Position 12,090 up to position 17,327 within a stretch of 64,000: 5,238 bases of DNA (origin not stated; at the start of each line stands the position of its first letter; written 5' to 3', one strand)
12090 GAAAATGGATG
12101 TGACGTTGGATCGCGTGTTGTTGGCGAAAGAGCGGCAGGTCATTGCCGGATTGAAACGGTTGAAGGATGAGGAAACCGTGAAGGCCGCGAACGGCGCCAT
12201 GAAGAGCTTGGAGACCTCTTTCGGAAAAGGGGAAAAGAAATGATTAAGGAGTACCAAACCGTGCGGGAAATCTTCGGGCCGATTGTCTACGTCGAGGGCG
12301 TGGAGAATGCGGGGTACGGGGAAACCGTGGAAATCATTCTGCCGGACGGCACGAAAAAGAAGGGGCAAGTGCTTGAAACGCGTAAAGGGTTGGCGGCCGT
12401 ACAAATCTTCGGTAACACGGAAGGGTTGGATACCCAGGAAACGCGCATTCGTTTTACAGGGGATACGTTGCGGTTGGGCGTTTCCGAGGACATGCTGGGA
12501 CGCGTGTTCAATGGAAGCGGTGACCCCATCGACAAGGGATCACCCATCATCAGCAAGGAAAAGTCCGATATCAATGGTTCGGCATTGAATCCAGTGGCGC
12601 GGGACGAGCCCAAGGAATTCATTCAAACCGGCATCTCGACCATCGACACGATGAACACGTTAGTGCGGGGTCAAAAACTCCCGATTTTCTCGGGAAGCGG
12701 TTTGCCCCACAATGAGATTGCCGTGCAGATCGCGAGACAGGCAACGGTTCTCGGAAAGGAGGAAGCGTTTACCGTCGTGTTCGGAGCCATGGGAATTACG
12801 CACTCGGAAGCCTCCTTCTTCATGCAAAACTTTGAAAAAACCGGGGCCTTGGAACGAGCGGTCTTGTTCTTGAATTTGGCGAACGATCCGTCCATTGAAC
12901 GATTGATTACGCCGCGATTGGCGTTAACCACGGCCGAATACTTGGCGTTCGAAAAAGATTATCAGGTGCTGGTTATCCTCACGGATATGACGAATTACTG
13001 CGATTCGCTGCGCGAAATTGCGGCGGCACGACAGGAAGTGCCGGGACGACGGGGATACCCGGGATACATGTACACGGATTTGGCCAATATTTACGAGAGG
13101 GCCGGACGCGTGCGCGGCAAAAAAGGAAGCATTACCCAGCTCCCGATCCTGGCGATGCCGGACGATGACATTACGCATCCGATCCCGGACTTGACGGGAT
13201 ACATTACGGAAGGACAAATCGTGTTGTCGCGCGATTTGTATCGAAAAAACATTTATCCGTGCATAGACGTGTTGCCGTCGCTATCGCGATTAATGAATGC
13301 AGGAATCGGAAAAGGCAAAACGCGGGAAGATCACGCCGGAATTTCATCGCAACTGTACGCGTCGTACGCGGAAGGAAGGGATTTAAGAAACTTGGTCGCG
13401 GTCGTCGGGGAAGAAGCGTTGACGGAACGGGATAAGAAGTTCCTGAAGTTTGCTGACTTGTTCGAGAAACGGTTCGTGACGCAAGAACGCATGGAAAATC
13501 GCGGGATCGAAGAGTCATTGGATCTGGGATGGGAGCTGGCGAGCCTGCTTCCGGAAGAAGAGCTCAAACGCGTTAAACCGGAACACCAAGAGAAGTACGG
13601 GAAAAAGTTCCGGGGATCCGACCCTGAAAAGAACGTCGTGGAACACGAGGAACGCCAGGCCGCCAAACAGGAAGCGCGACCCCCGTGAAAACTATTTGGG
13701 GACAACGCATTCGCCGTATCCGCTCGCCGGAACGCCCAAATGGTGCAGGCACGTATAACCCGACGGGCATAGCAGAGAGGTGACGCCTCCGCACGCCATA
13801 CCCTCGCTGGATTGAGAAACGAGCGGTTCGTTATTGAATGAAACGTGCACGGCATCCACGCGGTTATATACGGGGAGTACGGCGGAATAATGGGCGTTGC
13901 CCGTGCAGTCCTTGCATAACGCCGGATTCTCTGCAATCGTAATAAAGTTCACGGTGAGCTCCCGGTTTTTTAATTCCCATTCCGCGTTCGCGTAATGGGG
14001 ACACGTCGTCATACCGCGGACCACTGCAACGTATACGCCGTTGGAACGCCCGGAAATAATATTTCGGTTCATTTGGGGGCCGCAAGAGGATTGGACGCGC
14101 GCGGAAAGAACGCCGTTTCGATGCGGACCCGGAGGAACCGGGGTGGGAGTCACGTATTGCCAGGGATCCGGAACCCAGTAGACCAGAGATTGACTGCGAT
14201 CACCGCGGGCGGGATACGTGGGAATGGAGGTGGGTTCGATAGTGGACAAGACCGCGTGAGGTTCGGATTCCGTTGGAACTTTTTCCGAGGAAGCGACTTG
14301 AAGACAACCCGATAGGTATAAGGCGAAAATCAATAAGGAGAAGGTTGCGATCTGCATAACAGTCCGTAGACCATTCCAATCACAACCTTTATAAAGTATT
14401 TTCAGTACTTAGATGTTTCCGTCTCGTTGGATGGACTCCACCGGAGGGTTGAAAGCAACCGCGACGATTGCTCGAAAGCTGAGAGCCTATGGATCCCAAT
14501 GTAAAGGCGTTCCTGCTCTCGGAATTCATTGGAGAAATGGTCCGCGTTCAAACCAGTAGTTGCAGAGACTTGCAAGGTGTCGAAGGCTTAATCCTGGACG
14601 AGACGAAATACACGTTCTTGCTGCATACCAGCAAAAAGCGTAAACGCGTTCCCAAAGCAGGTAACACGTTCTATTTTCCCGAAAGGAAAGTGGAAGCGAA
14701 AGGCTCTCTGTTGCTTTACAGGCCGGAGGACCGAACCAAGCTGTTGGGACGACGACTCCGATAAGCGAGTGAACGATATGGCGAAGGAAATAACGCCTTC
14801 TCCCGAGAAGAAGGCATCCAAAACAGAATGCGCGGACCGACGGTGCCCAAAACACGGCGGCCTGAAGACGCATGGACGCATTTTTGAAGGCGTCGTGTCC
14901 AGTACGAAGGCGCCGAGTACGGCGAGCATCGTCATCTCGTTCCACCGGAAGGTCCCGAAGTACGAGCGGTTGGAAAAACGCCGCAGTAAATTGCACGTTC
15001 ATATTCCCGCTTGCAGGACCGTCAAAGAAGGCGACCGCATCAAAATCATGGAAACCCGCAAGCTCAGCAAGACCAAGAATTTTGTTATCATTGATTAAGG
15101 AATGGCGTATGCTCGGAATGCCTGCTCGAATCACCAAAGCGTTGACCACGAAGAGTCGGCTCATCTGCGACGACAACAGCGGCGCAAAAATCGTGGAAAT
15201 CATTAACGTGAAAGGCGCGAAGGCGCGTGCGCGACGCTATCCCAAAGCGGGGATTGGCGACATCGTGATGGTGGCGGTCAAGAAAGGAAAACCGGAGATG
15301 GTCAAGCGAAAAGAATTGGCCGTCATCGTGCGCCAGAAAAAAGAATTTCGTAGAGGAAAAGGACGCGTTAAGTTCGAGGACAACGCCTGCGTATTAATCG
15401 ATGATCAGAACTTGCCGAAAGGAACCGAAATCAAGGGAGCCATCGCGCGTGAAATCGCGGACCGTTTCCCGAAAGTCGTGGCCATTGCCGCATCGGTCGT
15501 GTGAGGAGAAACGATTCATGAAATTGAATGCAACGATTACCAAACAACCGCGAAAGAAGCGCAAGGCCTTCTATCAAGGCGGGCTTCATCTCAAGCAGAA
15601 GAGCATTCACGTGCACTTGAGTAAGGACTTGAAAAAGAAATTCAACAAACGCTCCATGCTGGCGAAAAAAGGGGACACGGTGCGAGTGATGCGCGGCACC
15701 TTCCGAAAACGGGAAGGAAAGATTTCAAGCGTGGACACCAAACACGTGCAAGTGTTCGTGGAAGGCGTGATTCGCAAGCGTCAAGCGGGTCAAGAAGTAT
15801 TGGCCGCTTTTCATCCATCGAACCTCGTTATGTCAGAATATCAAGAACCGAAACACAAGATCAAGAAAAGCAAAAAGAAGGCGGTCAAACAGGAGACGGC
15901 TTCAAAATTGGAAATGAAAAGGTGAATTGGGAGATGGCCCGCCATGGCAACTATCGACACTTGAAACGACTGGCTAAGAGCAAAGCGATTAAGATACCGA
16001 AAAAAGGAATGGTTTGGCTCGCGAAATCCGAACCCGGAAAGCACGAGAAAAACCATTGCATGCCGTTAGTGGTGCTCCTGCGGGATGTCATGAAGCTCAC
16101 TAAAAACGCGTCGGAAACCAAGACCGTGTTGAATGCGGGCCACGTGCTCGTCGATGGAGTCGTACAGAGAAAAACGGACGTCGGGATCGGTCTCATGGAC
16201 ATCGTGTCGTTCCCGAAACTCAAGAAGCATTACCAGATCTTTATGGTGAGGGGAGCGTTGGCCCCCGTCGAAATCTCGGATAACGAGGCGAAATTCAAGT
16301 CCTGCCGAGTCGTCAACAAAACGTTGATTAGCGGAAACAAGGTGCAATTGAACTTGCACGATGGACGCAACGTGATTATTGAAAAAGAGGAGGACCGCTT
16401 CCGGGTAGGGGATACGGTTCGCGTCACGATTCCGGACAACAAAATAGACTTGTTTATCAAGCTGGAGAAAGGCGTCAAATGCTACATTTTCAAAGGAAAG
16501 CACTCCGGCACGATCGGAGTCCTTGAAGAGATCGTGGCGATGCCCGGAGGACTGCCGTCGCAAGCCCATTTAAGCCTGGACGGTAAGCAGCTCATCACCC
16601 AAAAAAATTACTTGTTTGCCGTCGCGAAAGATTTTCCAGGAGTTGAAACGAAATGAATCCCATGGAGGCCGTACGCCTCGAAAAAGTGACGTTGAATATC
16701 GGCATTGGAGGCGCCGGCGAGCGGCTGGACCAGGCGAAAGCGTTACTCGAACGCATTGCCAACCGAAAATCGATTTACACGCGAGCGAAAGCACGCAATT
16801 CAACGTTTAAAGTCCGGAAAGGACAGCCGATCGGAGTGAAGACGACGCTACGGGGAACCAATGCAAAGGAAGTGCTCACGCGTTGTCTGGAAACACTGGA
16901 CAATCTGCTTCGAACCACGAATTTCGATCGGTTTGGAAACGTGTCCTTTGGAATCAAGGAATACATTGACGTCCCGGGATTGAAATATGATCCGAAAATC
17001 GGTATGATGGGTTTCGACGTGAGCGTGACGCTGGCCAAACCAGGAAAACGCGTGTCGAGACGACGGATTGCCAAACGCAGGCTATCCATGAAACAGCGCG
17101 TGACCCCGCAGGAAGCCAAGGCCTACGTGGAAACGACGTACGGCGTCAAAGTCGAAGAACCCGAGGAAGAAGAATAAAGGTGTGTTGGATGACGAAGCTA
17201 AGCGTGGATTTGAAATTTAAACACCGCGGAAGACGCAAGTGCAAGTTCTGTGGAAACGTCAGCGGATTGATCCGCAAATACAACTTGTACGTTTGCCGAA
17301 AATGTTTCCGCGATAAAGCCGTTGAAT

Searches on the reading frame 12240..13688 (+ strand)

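Call 63: search_protein_families(library=pfam, proteins=[window:12240-13688:+], max_evalue=0.001)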
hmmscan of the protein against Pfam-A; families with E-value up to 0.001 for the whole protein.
window:12240-13688:+ (482 aa): 3 families
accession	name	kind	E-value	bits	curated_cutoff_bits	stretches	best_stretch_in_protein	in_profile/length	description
PF00006.31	ATP-synt_ab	-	7.5e-79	264.7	29.5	1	131-349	1-213/213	ATP synthase alpha/beta family, nucleotide-binding domain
PF22919.1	ATP-synt_VA_C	-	1.3e-32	112.3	24.7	1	355-453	2-100/101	C-terminal domain of V and A type ATP synthase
PF02874.29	ATP-synt_ab_N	-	2.2e-10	41.3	20.9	1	10-74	3-69/69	ATP synthase alpha/beta family, beta-barrel domain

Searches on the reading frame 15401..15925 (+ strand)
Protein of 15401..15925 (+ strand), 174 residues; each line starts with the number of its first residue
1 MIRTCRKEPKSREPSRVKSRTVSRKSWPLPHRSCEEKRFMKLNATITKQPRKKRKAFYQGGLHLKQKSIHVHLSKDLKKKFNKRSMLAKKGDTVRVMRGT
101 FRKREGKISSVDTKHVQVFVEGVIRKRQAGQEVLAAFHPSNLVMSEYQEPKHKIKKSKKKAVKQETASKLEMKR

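Call 64: search_protein_families(library=pfam, proteins=[window:15401-15925:+], max_evalue=0.001)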
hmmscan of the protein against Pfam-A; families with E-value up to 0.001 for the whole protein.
window:15401-15925:+ (174 aa): 2 families
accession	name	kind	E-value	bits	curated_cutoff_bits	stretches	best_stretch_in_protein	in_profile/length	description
PF16906.11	Ribosomal_L26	-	7.2e-14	52.5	28.8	1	47-151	1-73/82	Ribosomal proteins L26 eukaryotic, L24P archaeal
PF00467.35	KOW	-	2.2e-06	27.7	22.3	1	90-121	1-32/32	KOW motif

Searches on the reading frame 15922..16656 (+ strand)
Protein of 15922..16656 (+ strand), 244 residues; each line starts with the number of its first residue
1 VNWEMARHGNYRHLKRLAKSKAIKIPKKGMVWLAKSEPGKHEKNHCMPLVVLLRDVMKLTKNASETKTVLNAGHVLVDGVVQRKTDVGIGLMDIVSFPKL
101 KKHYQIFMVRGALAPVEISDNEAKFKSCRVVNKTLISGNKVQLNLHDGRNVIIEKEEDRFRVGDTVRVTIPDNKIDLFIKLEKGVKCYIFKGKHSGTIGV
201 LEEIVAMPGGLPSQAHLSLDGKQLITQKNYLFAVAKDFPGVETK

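Call 64: search_protein_families(library=pfam, proteins=[window:15922-16656:+], max_evalue=0.001)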
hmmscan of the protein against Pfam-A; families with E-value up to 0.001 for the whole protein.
window:15922-16656:+ (244 aa): 1 family
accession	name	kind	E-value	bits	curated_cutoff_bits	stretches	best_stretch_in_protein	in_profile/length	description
PF00900.26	Ribosomal_S4e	-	1.6e-21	76.3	25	1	102-175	3-75/75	Ribosomal family S4e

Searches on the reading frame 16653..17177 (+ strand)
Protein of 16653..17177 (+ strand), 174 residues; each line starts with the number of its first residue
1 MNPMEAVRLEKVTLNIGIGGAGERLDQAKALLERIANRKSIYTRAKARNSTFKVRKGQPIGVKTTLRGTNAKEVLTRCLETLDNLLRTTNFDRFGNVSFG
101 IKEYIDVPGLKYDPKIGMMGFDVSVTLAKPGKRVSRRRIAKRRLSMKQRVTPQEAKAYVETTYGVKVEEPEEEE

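Call 64: search_protein_families(library=pfam, proteins=[window:16653-17177:+], max_evalue=0.001)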
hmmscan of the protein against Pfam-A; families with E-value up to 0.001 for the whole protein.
window:16653-17177:+ (174 aa): 2 families
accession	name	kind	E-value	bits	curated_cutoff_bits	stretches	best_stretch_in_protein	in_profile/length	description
PF00673.26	Ribosomal_L5_C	-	4.1e-18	65.7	27.8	1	59-136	1-82/94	ribosomal L5P family C-terminus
PF00281.24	Ribosomal_L5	-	5.7e-16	59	34.9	1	2-55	1-57/57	Ribosomal protein L5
